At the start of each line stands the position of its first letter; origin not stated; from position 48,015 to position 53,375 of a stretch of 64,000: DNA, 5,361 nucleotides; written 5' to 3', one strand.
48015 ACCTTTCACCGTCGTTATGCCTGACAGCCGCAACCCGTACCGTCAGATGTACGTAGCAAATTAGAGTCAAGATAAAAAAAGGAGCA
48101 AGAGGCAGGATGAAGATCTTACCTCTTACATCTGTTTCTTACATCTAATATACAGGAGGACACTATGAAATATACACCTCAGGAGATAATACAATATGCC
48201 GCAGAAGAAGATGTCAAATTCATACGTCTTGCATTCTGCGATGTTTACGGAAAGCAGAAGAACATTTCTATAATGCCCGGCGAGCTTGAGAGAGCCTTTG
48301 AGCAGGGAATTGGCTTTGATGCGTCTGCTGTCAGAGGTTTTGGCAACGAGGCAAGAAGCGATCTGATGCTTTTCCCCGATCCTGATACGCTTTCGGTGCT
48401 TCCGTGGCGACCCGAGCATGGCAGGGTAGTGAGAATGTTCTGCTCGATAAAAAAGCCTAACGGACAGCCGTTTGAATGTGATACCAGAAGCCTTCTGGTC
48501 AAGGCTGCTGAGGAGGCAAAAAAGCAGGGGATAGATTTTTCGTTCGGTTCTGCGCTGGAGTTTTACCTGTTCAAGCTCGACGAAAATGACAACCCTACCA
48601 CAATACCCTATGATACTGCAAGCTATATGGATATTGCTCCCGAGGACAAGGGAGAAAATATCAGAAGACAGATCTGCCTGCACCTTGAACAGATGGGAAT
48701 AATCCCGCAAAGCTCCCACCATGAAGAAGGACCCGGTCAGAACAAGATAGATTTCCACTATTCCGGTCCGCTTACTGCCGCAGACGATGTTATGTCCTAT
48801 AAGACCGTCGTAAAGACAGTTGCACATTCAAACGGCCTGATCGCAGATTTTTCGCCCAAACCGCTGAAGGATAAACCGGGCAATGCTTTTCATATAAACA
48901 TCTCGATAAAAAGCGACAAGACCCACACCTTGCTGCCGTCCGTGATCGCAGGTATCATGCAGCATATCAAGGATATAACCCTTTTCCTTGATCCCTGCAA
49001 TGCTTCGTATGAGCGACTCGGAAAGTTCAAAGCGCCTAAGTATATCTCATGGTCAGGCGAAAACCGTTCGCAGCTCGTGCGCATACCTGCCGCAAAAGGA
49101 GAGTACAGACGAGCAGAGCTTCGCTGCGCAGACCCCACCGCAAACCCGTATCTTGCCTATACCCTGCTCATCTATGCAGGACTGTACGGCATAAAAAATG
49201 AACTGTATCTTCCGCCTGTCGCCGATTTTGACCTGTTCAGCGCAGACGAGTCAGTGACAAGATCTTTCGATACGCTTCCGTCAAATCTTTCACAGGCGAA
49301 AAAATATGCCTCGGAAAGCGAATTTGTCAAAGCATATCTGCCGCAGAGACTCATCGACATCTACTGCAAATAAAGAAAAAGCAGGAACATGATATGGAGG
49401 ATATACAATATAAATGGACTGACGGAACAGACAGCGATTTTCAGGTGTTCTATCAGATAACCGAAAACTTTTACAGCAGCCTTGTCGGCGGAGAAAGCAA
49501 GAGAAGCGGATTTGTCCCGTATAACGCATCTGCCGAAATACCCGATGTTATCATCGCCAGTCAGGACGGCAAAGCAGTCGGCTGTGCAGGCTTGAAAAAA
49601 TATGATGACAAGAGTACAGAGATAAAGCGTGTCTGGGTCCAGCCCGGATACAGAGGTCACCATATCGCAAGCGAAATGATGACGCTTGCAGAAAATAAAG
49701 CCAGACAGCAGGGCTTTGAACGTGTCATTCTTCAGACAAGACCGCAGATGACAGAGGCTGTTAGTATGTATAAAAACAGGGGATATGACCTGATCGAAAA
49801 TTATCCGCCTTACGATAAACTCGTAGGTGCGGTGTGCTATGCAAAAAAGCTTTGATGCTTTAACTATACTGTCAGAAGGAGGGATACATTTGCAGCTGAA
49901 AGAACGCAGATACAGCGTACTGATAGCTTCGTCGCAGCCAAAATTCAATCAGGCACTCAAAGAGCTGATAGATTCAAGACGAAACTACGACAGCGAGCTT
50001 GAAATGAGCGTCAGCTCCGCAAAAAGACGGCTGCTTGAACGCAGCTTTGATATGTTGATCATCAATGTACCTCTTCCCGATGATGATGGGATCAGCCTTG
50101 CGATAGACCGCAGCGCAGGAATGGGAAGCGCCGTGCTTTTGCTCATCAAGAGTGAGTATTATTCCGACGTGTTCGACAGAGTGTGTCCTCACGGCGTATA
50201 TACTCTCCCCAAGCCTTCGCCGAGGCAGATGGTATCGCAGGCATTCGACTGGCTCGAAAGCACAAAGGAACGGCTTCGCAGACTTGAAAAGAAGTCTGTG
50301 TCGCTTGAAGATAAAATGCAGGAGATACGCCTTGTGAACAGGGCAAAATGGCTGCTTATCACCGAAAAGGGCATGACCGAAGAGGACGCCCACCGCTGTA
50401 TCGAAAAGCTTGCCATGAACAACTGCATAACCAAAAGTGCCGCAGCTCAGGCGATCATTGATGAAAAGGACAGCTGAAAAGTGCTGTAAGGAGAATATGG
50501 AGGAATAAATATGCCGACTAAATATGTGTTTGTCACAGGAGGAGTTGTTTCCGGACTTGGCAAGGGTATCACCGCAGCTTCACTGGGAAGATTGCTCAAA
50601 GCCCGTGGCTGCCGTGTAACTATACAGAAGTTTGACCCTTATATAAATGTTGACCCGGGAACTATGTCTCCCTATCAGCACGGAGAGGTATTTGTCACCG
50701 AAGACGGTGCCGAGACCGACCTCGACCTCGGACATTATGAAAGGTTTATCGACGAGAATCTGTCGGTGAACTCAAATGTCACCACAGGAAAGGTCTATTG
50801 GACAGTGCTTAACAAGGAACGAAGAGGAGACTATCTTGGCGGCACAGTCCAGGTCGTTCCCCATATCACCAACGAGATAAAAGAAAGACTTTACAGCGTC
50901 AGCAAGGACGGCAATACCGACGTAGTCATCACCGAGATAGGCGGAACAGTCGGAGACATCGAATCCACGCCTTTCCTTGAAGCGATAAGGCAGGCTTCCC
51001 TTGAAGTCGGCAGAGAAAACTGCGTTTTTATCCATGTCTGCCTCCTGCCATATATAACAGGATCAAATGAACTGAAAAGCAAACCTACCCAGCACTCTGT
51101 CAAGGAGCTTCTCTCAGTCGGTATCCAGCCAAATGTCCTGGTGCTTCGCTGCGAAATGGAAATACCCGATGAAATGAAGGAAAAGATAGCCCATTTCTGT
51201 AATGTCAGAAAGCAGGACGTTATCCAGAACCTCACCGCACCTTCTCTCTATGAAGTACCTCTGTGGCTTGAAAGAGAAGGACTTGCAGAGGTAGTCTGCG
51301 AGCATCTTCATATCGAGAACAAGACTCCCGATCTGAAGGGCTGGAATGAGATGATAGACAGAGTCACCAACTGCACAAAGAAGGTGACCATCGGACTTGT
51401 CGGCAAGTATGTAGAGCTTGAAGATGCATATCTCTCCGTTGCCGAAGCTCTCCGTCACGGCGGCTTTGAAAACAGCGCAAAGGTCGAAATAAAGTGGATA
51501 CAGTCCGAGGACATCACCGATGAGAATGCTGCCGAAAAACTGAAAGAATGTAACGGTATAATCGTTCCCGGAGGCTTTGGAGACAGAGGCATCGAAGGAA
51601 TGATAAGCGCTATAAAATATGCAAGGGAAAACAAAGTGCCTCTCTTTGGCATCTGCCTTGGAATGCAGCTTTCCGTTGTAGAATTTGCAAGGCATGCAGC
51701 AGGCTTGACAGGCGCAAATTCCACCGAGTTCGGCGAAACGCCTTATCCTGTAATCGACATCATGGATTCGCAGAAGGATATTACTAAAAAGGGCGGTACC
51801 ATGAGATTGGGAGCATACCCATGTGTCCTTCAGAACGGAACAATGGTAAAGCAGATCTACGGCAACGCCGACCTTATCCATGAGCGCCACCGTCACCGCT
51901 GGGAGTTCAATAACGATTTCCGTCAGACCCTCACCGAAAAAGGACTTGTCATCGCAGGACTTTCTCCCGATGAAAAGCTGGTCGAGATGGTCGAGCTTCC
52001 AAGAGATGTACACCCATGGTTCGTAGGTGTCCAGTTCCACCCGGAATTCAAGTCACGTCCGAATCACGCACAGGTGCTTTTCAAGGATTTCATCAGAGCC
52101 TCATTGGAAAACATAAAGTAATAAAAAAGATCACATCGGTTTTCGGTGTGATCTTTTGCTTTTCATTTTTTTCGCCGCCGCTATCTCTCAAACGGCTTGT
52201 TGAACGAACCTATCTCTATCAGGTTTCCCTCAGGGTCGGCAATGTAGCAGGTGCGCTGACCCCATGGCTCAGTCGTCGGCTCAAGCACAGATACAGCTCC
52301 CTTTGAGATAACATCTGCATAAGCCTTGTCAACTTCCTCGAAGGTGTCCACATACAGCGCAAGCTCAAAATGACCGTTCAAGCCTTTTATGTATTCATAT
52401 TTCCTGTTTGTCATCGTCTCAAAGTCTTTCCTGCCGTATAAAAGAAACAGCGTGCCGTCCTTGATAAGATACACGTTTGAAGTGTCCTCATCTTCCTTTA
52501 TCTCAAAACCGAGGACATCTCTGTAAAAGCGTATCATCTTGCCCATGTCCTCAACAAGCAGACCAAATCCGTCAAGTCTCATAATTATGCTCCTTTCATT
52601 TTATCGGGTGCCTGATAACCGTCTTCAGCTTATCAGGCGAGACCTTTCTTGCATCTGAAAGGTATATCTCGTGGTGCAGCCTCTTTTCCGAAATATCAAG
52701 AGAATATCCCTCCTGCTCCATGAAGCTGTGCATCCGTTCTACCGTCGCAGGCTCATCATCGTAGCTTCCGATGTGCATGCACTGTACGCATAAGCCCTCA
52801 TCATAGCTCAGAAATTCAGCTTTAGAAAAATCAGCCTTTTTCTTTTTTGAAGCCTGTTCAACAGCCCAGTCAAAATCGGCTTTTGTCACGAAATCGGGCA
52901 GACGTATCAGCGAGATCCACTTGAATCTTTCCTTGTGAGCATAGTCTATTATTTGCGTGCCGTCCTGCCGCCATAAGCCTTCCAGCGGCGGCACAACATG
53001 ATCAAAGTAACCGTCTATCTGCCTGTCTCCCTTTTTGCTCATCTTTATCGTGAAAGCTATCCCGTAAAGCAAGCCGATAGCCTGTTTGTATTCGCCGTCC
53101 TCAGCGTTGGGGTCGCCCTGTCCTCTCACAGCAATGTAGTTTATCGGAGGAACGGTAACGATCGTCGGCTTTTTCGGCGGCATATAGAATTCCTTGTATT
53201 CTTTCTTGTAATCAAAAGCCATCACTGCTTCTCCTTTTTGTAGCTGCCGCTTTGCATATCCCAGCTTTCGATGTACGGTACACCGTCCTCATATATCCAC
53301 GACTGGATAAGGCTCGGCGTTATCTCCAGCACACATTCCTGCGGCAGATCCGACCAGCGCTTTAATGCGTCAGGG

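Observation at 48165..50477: Pseudo-glutamine synthetase plus pseudo-receiver ANTAR: candidate glutamine-sensing antitermination system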

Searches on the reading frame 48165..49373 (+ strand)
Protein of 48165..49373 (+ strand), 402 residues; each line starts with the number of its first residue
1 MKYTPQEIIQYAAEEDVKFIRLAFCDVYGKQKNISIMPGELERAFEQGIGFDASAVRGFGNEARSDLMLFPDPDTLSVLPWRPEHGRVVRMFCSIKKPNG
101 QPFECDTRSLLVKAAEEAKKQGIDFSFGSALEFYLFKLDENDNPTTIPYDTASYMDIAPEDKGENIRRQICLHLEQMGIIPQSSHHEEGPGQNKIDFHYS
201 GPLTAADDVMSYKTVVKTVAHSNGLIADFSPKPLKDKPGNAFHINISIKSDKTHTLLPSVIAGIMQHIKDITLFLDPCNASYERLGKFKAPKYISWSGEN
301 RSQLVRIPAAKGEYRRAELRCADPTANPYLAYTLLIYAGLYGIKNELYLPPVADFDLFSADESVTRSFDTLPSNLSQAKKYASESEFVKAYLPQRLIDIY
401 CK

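Call 3: search_protein_families(library=pfam, proteins=[window:48165-49373:+])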
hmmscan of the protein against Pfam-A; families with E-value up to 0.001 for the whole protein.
window:48165-49373:+ (402 aa): 2 families
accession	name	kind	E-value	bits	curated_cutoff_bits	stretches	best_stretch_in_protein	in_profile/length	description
PF00120.29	Gln-synt_C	-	1e-79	268.6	24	1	105-401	2-322/344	Glutamine synthetase, catalytic domain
PF03951.24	Gln-synt_N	-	1.6e-24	85.7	33.4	1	16-98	1-82/82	Glutamine synthetase, beta-Grasp domain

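Call 4: search_protein_families(library=ncbifam, proteins=[window:48165-49373:+])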
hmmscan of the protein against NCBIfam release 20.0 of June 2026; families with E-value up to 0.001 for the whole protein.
window:48165-49373:+ (402 aa): 5 families
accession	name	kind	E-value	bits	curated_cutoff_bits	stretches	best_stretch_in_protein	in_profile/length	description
TIGR00653.1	GlnA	equivalog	4.5e-96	322.4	429.15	1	7-400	2-437/462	type I glutamate--ammonia ligase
TIGR03105.1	gln_synth_III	equivalog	5e-65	219.7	469.6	1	10-401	3-411/435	type III glutamate--ammonia ligase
NF007006.0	PRK09469.1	equivalog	7.6e-55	186.3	845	2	143-390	169-431/469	glutamate--ammonia ligase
NF045547.1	GGputSyn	equivalog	9.2e-53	179.5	650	1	6-400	3-419/438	gamma-glutamylputrescine synthetase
NF041605.1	gln_syn_GlnII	equivalog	2.6e-05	23.6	500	1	50-334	36-323/333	glutamine synthetase GlnII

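Call 7: search_solved_structures(query=window:48165-49370:+, show_alignments=3)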
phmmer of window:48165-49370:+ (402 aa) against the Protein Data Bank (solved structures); distinct sequences matched with E-value up to 0.001: 37.
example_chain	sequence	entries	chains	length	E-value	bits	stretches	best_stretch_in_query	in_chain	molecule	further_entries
7ten_A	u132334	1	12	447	1.6e-95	323.8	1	2-398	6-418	Glutamine synthetase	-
7tf9_A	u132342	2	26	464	1.8e-95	323.6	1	2-398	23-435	Glutamine synthetase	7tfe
4s0r_A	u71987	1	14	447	6.8e-94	318.4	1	2-396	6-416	Glutamine synthetase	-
4lnf_A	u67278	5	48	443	6.8e-94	318.4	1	2-396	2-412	Glutamine synthetase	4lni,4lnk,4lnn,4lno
7tfc_A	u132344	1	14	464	7.7e-94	318.2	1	2-396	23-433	Glutamine synthetase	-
8ufj_A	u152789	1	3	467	1.4e-93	317.4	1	4-399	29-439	Glutamine synthetase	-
8s59_O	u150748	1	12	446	2.3e-93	316.7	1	4-399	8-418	Glutamine synthetase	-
8tfb_A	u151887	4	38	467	2.6e-93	316.5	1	4-399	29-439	Glutamine synthetase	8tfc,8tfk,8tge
7tdp_A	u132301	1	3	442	4.2e-91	309.2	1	1-390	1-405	Glutamine synthetase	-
7tfa_B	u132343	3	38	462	4.9e-91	309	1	1-390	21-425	Glutamine synthetase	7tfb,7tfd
7tf6_A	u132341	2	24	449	9e-90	304.9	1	3-395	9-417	Glutamine synthetase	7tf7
9y4a_A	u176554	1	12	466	1e-89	304.7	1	3-395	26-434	Glutamine synthetase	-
7tdv_A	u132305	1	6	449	3.2e-89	303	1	3-395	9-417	Glutamine synthetase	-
8oow_A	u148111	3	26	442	2.2e-87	297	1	6-392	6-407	Glutamine synthetase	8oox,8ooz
8ool_A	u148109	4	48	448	1.4e-80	274.6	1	4-397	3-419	Glutamine synthetase from Methanothermococcus thermolithotrophicus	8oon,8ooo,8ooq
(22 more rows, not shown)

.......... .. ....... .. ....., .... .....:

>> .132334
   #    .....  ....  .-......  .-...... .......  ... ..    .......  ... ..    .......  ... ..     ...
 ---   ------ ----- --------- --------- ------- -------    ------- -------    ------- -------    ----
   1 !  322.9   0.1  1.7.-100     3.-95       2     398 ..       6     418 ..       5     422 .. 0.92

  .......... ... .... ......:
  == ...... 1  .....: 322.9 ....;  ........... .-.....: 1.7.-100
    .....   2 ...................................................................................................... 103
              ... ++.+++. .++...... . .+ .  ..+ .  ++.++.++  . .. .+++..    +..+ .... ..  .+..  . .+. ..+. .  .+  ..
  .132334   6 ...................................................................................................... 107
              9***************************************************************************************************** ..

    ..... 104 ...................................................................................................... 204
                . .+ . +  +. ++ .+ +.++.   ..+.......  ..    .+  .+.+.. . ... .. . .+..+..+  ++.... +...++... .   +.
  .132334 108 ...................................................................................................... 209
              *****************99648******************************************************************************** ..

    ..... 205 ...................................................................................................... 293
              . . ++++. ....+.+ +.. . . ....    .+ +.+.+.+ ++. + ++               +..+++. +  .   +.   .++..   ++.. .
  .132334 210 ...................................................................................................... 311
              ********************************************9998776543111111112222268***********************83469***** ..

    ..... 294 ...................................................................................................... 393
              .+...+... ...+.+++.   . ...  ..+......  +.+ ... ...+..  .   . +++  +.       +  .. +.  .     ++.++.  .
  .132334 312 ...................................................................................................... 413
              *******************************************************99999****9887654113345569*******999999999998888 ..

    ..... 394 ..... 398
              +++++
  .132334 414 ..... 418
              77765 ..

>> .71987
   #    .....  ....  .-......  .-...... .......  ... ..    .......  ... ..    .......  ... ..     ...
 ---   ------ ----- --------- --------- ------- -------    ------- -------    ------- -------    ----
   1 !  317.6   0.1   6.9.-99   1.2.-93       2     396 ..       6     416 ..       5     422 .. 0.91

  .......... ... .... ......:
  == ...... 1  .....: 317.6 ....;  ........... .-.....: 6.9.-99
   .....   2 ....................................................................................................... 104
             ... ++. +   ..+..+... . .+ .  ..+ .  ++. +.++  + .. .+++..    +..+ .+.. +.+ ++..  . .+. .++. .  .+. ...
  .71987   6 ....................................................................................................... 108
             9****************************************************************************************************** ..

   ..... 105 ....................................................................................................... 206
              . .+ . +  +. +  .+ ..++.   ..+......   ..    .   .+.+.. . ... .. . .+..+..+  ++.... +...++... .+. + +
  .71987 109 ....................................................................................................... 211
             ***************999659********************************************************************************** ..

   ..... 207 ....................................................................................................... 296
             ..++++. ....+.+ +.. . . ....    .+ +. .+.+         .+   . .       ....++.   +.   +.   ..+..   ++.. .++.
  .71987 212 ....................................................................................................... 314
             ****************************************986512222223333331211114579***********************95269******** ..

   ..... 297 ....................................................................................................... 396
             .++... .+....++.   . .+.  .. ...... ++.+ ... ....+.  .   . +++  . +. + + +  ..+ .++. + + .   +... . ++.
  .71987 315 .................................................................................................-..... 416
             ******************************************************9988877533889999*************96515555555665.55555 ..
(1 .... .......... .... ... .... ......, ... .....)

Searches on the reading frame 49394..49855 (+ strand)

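Call 3: search_protein_families(library=pfam, proteins=[window:49394-49855:+])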
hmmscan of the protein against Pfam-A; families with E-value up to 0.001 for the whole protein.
window:49394-49855:+ (153 aa): 6 families
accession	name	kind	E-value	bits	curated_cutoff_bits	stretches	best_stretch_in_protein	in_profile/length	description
PF00583.31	Acetyltransf_1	-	5e-19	69.1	20.7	1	48-131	31-116/116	Acetyltransferase (GNAT) family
PF13508.13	Acetyltransf_7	-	5.1e-13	49.6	27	1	52-131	5-82/84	Acetyltransferase (GNAT) domain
PF13673.13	Acetyltransf_10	-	5.8e-08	33.2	23.6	1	52-134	33-110/128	Acetyltransferase (GNAT) domain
PF14542.12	Acetyltransf_CG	-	7.1e-05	23.3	30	1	58-109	8-59/80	GCN5-related N-acetyl-transferase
PF13302.13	Acetyltransf_3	-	8e-05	23.8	25.4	1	53-118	57-124/138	Acetyltransferase (GNAT) domain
PF13527.13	Acetyltransf_9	-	0.00013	22.4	25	0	51-133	42-126/127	Acetyltransferase (GNAT) domain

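Call 4: search_protein_families(library=ncbifam, proteins=[window:49394-49855:+])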
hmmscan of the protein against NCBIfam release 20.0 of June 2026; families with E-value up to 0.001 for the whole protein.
window:49394-49855:+ (153 aa): 14 families
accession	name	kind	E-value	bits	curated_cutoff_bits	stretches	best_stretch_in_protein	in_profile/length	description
TIGR01575.1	rimI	equivalog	6.6e-09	36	86.4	1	51-139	33-120/132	ribosomal protein S18-alanine N-acetyltransferase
NF003641.0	PRK05279.1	equivalog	8e-09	34.8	344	1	47-131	331-412/441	amino-acid N-acetyltransferase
NF040501.1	resist_ArsN2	equivalog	2.1e-08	33.9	125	1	50-135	24-105/133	arsenic resistance N-acetyltransferase ArsN2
NF005840.0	PRK07757.1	equivalog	3.4e-07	30.3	154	1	48-135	40-122/153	N-acetyltransferase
NF002959.0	PRK03624.1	equivalog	3.9e-07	29.9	124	1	52-132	51-130/147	GNAT family acetyltransferase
NF007530.0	PRK10146.1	equivalog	5e-07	30.1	142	1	12-132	10-134/144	aminoalkylphosphonate N-acetyltransferase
TIGR01890.1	N-Ac-Glu-synth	equivalog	8.7e-07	28.2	202.85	1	48-131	320-400/429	amino-acid N-acetyltransferase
NF040503.1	resist_ArsN1a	equivalog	1.2e-06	28.4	170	1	48-144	46-146/159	arsinothricin resistance N-acetyltransferase ArsN1 family A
NF008212.0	PRK10975.1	equivalog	1.1e-05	25.3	219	1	53-131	142-220/232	dTDP-4-amino-4,6-dideoxy-D-galactose acyltransferase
TIGR02382.1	wecD_rffC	equivalog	1.1e-05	25.1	195.1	1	53-131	102-180/191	dTDP-4-amino-4,6-dideoxy-D-galactose acyltransferase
NF005921.0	PRK07922.1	equivalog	3.7e-05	23.4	180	1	49-138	45-130/170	amino-acid N-acetyltransferase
NF033078.2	AAC_6p_Ia_fam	equivalog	4.4e-05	23.4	265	1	51-121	51-122/181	AAC(6')-Ia family aminoglycoside 6'-N-acetyltransferase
NF008964.0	PRK12308.1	equivalog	7.2e-05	21.3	657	1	48-117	501-571/624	argininosuccinate lyase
NF000360.1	sat4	exception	0.00033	20.8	380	1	54-133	76-155/180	streptothricin N-acetyltransferase Sat4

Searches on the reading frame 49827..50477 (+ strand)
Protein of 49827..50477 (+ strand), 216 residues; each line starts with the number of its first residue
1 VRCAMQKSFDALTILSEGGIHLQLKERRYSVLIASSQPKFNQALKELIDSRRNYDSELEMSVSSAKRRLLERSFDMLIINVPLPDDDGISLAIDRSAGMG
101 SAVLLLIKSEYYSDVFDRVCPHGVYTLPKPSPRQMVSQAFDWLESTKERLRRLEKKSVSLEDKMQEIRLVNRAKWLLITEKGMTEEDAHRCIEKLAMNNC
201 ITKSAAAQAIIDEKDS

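Call 3: search_protein_families(library=pfam, proteins=[window:49827-50477:+])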
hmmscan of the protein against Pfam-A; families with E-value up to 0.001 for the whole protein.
window:49827-50477:+ (216 aa): 2 families
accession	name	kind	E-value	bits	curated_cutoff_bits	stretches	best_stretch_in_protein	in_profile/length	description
PF03861.19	ANTAR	-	1.3e-13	51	27.3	1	160-211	3-54/54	ANTAR domain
PF00072.30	Response_reg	-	8.6e-06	26.3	30.2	0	31-92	1-61/111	Response regulator receiver domain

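Call 4: search_protein_families(library=ncbifam, proteins=[window:49827-50477:+])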
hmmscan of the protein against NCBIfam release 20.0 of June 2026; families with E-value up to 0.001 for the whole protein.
window:49827-50477:+ (216 aa): 0 families

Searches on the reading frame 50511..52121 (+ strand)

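Call 3: search_protein_families(library=pfam, proteins=[window:50511-52121:+])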
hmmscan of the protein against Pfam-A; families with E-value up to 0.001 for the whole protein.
window:50511-52121:+ (536 aa): 4 families
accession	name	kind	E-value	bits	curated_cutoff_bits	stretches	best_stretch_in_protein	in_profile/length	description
PF06418.20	CTP_synth_N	-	2.2e-127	424.4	26.1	1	4-268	1-265/265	CTP synthase N-terminus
PF00117.34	GATase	-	2.9e-42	144.9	22.8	1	304-529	3-189/190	Glutamine amidotransferase class-I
PF07722.19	Peptidase_C26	-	4.3e-08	33.6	20.5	1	368-512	98-219/219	Peptidase C26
PF01656.29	CbiA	-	0.0009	19.6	25.4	0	14-106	8-54/125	CobQ/CobB/MinD/ParA nucleotide binding domain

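Call 4: search_protein_families(library=ncbifam, proteins=[window:50511-52121:+])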
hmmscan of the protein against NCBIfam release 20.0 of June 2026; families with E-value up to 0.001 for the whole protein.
window:50511-52121:+ (536 aa): 14 families
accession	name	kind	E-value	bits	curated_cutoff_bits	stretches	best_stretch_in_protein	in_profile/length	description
NF003792.0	PRK05380.1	equivalog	3.8e-255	847.6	308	1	3-534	3-529/534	CTP synthase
TIGR00337.1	PyrG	equivalog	2.3e-245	815.2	462.75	1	3-530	3-526/526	glutamine hydrolyzing CTP synthase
NF004836.1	PRK06186.1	equivalog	8e-35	120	260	1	292-531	1-227/228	CTP synthase C-terminal region-related (seleno)protein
NF001975.0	PRK00758.1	equivalog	3.1e-11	43.2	198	1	330-415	26-105/185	GMP synthase subunit A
TIGR01368.1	CPSaseIIsmall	equivalog_domain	1.7e-10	40.4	307.35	1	339-388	207-259/361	glutamine-hydrolyzing carbamoyl-phosphate synthase small subunit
TIGR00888.1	guaA_Nterm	equivalog_domain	1.9e-09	37.2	172.15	1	330-424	23-116/188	glutamine-hydrolyzing GMP synthase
NF009475.0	PRK12838.1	equivalog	3.8e-08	32.7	221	1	346-393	210-258/359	carbamoyl phosphate synthase small subunit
NF008471.0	PRK11366.1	equivalog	1.4e-06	27.9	266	0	483-532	198-245/254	gamma-glutamyl-gamma-aminobutyrate hydrolase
NF000848.1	PRK00074.1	equivalog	1.3e-05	24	400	1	340-415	33-107/512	glutamine-hydrolyzing GMP synthase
TIGR01823.1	PabB-fungal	equivalog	3.4e-05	22.3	442.55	1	325-533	33-206/742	aminodeoxychorismate synthase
TIGR01855.1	IMP_synth_hisH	equivalog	3.7e-05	23.6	105.4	0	340-388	30-84/198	imidazole glycerol phosphate synthase subunit HisH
NF005849.0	PRK07765.1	equivalog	9.3e-05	21.8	308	1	325-392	25-93/219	aminodeoxychorismate/anthranilate synthase component II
NF006562.0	PRK09065.1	equivalog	0.00031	20.3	205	0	366-387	81-102/242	glutamine amidotransferase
TIGR00566.1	trpG_papA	subfamily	0.00082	19.2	121.05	0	323-386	24-85/192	glutamine amidotransferase of anthranilate synthase or aminodeoxychorismate synthase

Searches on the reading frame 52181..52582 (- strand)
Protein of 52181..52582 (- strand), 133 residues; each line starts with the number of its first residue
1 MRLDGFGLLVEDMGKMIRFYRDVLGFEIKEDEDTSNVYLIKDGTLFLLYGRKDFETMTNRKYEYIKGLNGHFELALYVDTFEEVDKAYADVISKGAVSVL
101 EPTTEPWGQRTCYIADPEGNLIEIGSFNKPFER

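Call 69: search_protein_families(library=pfam, proteins=[window:52181-52582:-], max_evalue=0.00001)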
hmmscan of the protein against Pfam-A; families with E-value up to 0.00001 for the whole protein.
window:52181-52582:- (133 aa): 3 families
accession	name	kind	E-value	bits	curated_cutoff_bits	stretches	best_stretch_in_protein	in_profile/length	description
PF00903.31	Glyoxalase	-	8.6e-19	68.5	20.6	1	3-124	2-121/121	Glyoxalase/Bleomycin resistance protein/Dioxygenase superfamily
PF12681.13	Glyoxalase_2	-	1.2e-14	54.7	30.1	1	8-126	6-115/118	Glyoxalase-like domain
PF18029.7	Glyoxalase_6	-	9.8e-09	36.3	23.6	1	10-123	6-104/106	Glyoxalase-like domain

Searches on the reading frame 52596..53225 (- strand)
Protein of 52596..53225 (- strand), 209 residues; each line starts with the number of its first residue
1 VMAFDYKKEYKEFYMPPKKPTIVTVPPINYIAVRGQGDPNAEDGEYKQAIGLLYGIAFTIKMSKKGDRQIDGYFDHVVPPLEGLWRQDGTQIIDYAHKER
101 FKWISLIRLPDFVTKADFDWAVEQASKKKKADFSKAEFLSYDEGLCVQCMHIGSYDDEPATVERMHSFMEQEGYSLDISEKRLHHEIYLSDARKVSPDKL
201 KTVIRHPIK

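Call 69: search_protein_families(library=pfam, proteins=[window:52596-53225:-], max_evalue=0.00001)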
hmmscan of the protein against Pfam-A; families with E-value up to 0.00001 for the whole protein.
window:52596-53225:- (209 aa): 1 family
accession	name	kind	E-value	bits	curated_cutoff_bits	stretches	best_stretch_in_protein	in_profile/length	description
PF06445.20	GyrI-like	-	3.4e-21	76.6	26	1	19-209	2-155/155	GyrI-like small molecule binding domain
